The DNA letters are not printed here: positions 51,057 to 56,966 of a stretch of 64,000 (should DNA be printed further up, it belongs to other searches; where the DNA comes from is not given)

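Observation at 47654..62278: A shared ~250-aa C-terminal head domain is the alternative ending to the S74 chaperone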

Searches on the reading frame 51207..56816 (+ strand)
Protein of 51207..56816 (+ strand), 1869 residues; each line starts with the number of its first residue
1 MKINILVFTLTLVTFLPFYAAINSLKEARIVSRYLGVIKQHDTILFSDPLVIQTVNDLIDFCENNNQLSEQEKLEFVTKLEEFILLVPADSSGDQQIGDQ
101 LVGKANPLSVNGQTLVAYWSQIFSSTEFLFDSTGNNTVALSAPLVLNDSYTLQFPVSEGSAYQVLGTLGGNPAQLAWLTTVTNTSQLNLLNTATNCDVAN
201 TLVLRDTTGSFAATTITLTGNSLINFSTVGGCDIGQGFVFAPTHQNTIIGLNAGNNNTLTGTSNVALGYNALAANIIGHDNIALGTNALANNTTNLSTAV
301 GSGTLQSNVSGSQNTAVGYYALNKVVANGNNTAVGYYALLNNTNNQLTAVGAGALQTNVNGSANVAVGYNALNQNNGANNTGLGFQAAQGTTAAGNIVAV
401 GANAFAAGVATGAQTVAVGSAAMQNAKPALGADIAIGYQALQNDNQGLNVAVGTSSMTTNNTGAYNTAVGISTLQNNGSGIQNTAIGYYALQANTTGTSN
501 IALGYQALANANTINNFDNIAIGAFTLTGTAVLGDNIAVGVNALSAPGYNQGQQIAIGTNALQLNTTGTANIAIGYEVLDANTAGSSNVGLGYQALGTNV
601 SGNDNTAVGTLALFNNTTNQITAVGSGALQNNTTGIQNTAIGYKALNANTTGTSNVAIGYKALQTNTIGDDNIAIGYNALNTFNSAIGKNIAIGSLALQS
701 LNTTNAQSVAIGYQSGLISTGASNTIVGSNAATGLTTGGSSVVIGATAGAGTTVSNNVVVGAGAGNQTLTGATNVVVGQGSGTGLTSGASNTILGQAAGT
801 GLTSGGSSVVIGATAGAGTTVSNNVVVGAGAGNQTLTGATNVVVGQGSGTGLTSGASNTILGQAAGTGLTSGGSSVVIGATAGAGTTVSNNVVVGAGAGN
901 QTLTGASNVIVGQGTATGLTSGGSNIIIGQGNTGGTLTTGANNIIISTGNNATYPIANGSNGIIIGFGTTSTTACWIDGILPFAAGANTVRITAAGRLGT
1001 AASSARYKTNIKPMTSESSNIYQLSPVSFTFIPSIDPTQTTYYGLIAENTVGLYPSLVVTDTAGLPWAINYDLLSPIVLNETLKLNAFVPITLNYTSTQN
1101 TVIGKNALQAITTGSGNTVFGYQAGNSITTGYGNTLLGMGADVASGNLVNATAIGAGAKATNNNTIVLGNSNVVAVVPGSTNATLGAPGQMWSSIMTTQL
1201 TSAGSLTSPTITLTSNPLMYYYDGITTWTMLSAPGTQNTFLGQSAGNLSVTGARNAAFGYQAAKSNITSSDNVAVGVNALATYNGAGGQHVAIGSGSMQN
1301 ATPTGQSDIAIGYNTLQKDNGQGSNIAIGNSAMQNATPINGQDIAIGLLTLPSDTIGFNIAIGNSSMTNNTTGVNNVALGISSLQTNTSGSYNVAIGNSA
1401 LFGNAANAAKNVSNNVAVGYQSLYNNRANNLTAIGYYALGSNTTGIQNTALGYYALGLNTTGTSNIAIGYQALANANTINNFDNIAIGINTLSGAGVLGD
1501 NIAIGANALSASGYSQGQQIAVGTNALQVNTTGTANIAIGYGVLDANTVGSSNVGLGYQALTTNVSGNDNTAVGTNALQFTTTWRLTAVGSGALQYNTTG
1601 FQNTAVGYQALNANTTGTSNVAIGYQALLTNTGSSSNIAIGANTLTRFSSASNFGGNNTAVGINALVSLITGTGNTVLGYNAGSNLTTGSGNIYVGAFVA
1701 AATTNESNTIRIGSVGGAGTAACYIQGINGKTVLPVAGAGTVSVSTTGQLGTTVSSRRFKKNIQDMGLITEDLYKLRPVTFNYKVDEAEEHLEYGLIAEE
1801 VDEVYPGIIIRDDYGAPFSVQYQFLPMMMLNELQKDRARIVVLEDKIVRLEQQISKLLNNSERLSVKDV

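Call 9: search_protein_families(library=pfam, proteins=[window:51207-56816:+], max_evalue=0.1)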
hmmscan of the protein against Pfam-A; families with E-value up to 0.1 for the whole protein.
window:51207-56816:+ (1869 aa): 3 families
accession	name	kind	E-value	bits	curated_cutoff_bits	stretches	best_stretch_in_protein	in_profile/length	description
PF13884.11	Peptidase_S74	-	3.2e-20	72.6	22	2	1755-1806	1-54/58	Chaperone of endosialidase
PF08979.16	DUF1894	-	0.0055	17.4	25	0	646-678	25-57/88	Domain of unknown function (DUF1894)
PF14389.11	Lzipper-MIP1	-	0.059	14.2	32.2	0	1825-1857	45-77/84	Leucine-zipper of ternary complex factor MIP1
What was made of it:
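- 51207..56816 (+): O3: a 1869-aa sister fibre protein that ends in an S74 intramolecular chaperone instead of the tip. Call 9: Peptidase_S74 at 72.6 bits, two stretches.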

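Call 78: search_solved_structures(query=window:51207-56816:+, max_evalue=0.01)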
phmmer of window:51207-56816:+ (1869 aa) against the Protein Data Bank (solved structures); distinct sequences matched with E-value up to 0.01: 0.
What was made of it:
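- Tried and rejected: phmmer of the full O3 sequence against the PDB gave no hit (call 78).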

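Call 86: search_protein_families(library=ncbifam, proteins=[window:51207-56816:+], max_evalue=0.01)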
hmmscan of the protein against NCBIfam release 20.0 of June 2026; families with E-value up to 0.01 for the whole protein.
window:51207-56816:+ (1869 aa): 0 families
